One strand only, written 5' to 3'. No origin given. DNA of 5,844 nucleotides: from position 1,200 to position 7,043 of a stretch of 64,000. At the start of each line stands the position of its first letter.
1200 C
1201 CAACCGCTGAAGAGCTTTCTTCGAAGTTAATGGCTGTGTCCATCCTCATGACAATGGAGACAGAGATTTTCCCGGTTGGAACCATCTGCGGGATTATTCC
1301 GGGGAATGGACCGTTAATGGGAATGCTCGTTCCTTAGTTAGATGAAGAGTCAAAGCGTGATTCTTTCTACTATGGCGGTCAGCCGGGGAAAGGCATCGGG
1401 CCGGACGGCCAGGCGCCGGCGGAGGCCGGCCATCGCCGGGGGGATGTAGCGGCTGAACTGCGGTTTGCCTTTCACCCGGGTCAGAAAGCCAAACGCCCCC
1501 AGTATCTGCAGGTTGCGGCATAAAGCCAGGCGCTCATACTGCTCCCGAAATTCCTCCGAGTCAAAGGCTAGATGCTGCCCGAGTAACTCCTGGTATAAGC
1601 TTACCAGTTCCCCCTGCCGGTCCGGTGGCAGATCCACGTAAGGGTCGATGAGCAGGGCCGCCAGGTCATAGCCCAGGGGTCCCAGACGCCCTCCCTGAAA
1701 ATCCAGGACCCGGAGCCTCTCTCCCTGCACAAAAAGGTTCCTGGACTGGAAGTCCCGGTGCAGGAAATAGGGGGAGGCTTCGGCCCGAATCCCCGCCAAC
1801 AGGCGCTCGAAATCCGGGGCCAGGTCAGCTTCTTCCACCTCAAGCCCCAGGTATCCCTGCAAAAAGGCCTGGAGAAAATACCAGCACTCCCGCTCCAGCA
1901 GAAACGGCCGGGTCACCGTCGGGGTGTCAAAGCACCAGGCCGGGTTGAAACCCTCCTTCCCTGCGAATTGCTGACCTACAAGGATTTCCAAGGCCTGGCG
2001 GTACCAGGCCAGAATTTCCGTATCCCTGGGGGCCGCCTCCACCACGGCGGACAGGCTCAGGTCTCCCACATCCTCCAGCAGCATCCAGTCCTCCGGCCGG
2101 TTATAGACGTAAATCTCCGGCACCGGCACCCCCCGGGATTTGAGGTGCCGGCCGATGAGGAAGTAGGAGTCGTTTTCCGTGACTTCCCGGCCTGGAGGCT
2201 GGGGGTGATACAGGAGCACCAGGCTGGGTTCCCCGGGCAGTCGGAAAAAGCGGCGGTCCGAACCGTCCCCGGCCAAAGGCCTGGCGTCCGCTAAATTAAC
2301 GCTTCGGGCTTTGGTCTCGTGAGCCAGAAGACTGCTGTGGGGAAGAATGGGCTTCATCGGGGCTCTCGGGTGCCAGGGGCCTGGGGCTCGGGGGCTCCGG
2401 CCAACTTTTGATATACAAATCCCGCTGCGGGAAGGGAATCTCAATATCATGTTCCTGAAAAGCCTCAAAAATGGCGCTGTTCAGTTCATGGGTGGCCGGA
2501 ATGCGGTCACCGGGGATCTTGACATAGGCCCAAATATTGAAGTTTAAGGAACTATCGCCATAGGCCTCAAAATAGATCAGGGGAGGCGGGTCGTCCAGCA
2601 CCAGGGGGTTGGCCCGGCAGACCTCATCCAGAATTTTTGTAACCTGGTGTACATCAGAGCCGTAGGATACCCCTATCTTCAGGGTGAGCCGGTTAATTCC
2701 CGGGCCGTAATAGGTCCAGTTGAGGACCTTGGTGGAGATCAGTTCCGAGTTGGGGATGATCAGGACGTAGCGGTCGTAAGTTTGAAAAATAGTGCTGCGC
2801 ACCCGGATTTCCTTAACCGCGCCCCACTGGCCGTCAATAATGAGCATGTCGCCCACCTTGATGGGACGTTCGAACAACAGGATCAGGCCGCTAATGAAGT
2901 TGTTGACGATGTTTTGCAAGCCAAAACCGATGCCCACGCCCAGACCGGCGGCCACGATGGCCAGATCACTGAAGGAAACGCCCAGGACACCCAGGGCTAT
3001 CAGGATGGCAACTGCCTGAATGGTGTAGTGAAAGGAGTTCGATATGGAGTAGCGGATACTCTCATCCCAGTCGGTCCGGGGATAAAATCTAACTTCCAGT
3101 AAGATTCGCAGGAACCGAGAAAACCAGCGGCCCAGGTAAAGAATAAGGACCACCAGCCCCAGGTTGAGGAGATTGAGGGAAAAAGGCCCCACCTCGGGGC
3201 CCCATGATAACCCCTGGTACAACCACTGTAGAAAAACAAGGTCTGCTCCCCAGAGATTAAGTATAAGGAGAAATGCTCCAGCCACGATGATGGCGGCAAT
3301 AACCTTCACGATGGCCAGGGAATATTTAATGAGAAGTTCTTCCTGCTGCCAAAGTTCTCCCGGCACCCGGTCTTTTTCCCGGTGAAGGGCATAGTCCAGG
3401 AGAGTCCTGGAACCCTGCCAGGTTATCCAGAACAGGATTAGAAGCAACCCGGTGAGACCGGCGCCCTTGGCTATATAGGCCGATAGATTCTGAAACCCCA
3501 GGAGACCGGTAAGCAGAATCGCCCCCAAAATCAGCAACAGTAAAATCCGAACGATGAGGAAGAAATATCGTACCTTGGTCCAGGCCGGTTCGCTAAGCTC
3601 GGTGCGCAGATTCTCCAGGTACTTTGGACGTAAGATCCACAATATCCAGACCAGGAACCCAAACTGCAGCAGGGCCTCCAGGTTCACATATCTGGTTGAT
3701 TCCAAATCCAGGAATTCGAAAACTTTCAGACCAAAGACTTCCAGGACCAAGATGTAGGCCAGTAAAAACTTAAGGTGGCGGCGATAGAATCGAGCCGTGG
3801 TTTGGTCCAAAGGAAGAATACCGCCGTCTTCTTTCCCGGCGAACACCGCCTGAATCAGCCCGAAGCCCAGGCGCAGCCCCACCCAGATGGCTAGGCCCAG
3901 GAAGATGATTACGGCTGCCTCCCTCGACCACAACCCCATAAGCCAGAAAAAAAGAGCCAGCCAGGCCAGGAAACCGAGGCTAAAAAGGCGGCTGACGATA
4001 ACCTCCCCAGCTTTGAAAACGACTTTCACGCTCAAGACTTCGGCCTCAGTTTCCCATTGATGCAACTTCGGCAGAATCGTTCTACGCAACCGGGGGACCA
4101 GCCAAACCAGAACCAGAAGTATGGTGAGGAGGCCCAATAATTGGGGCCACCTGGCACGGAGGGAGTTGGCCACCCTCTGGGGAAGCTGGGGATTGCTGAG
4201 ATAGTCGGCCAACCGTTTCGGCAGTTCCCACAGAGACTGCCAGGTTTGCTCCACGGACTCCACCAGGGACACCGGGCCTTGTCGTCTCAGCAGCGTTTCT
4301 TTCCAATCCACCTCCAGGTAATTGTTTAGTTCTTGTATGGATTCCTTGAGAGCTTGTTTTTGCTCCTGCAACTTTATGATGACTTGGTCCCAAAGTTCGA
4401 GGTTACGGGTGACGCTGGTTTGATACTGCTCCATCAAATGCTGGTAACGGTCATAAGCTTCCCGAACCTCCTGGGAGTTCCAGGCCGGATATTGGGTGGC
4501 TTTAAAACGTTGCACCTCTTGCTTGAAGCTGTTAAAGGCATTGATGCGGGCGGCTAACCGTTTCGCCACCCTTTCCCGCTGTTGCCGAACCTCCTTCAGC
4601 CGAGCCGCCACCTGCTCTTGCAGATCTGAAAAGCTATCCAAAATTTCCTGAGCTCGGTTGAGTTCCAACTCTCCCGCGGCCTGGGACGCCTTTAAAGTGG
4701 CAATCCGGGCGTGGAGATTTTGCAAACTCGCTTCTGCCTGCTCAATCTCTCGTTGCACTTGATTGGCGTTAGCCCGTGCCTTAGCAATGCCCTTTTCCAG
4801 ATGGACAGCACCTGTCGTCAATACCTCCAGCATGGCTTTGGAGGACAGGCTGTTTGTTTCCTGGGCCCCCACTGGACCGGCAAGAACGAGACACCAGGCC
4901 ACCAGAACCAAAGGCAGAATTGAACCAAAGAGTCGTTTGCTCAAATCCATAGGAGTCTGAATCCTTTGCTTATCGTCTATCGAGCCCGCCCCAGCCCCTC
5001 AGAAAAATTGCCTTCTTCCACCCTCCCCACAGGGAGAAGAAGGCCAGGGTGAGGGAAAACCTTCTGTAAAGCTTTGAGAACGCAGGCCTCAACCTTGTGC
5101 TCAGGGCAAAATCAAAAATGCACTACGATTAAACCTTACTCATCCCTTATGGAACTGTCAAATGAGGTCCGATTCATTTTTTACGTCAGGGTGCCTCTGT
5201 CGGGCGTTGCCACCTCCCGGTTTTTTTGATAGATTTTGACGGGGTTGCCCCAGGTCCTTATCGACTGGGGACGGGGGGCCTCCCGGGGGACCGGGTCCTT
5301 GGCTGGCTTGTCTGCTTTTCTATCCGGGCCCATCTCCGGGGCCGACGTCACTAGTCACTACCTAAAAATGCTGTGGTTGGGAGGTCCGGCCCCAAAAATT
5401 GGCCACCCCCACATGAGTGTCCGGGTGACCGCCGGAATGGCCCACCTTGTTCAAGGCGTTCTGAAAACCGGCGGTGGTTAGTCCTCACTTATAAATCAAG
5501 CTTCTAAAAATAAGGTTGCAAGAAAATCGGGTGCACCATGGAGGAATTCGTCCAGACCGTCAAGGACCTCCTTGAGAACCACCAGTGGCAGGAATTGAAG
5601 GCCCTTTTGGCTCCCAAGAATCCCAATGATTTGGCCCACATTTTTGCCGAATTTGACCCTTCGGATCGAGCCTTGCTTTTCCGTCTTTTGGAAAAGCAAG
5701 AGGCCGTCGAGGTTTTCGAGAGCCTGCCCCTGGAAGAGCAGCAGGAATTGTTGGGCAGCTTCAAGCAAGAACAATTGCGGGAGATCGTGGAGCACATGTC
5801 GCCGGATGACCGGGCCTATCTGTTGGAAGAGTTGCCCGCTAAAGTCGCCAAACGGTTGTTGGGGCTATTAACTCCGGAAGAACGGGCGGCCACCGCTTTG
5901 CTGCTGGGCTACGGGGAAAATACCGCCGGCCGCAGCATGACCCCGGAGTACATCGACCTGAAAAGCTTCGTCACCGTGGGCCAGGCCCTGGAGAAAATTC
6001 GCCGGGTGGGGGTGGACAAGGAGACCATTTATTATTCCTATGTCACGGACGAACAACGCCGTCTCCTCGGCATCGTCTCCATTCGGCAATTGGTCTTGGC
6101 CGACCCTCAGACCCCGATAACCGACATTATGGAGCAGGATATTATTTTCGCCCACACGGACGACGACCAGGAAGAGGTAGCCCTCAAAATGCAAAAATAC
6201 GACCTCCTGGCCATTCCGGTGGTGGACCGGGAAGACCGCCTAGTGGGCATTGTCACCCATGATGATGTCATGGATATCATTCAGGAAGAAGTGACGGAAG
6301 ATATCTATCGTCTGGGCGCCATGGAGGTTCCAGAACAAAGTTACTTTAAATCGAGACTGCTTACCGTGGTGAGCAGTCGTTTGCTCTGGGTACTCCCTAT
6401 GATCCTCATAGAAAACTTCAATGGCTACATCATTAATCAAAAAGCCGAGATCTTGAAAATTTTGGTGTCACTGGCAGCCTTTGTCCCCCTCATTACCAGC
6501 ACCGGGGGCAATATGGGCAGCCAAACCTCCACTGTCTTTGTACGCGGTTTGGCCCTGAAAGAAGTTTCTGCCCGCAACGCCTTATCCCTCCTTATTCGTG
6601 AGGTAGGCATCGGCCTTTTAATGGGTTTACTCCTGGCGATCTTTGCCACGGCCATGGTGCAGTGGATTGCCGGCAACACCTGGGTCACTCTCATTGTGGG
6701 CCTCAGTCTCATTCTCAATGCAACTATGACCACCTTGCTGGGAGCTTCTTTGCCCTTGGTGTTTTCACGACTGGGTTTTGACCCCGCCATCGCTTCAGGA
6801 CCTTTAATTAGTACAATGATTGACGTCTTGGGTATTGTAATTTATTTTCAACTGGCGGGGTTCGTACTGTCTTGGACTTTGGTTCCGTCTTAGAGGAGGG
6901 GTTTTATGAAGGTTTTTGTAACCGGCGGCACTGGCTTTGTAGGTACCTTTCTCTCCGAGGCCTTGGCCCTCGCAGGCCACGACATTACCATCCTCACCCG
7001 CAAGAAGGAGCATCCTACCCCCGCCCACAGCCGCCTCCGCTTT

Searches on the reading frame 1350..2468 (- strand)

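Call 34: search_protein_families(library=pfam, proteins=[window:1350-2468:-], max_evalue=0.00001)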
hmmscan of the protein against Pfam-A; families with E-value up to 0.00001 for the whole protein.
window:1350-2468:- (372 aa): 1 family
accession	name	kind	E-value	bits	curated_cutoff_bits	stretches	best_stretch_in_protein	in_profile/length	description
PF01636.29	APH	-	2.4e-16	60.7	23.2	1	62-296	2-229/239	Phosphotransferase enzyme family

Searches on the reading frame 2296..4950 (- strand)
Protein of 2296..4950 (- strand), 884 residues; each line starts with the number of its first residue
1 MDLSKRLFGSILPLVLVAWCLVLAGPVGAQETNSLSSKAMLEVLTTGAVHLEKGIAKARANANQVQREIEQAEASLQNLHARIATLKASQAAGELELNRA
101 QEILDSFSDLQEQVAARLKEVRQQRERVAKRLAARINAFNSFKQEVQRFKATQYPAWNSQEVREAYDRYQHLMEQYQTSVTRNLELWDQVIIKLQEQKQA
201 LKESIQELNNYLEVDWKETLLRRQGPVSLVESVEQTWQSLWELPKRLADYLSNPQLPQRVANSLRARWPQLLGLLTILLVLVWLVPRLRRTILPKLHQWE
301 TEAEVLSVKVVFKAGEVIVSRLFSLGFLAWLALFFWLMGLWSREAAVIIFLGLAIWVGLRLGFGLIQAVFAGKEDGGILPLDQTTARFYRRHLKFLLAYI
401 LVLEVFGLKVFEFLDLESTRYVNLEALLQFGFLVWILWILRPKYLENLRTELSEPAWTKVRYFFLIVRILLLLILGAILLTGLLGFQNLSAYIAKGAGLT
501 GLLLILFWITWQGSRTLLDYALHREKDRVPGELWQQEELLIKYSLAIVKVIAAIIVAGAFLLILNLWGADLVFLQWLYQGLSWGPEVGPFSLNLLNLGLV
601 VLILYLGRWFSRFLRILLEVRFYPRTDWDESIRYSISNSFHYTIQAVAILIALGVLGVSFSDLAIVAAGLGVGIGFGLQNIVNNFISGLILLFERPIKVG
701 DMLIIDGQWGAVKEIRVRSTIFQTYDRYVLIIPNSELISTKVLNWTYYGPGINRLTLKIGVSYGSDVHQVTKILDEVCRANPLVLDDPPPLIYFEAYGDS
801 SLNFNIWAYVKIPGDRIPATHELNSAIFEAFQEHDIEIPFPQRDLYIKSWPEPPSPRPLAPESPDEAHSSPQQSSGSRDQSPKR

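Call 34: search_protein_families(library=pfam, proteins=[window:2296-4950:-], max_evalue=0.00001)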
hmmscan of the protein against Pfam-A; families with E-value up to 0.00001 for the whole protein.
window:2296-4950:- (884 aa): 2 families
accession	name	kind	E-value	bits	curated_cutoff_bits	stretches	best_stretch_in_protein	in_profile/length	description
PF21082.3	MS_channel_3rd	-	3.5e-21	75.8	21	1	756-838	2-88/88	Mechanosensitive ion channel MscS, C-terminal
PF00924.24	MS_channel_2nd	-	1.2e-19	70.6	20.2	1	680-746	1-67/68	Mechanosensitive ion channel, beta-domain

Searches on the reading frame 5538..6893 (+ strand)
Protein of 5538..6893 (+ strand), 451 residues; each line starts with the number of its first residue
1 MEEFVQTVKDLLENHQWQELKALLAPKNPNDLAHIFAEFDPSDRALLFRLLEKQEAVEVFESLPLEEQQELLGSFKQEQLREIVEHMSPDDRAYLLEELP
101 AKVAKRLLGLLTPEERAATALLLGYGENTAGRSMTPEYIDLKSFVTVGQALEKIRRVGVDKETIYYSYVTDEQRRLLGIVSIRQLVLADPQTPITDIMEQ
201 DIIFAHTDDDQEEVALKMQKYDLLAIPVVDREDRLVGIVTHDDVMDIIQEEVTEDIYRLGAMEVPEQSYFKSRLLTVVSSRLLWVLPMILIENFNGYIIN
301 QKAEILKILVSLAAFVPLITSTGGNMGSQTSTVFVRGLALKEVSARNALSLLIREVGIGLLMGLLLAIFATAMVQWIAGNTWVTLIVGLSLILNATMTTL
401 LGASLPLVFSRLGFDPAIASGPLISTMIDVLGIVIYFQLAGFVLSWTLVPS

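Call 34: search_protein_families(library=pfam, proteins=[window:5538-6893:+], max_evalue=0.00001)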
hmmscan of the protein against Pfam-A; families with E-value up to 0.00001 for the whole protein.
window:5538-6893:+ (451 aa): 3 families
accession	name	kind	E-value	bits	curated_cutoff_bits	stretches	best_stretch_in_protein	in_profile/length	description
PF01769.21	MgtE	-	8e-33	113.8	27.6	1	316-438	1-124/125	Divalent cation transporter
PF03448.22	MgtE_N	-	1.5e-27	96.5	25.9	1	28-128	2-102/102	MgtE intracellular N domain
PF00571.33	CBS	-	4.6e-17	62.5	24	1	195-249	2-56/57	CBS domain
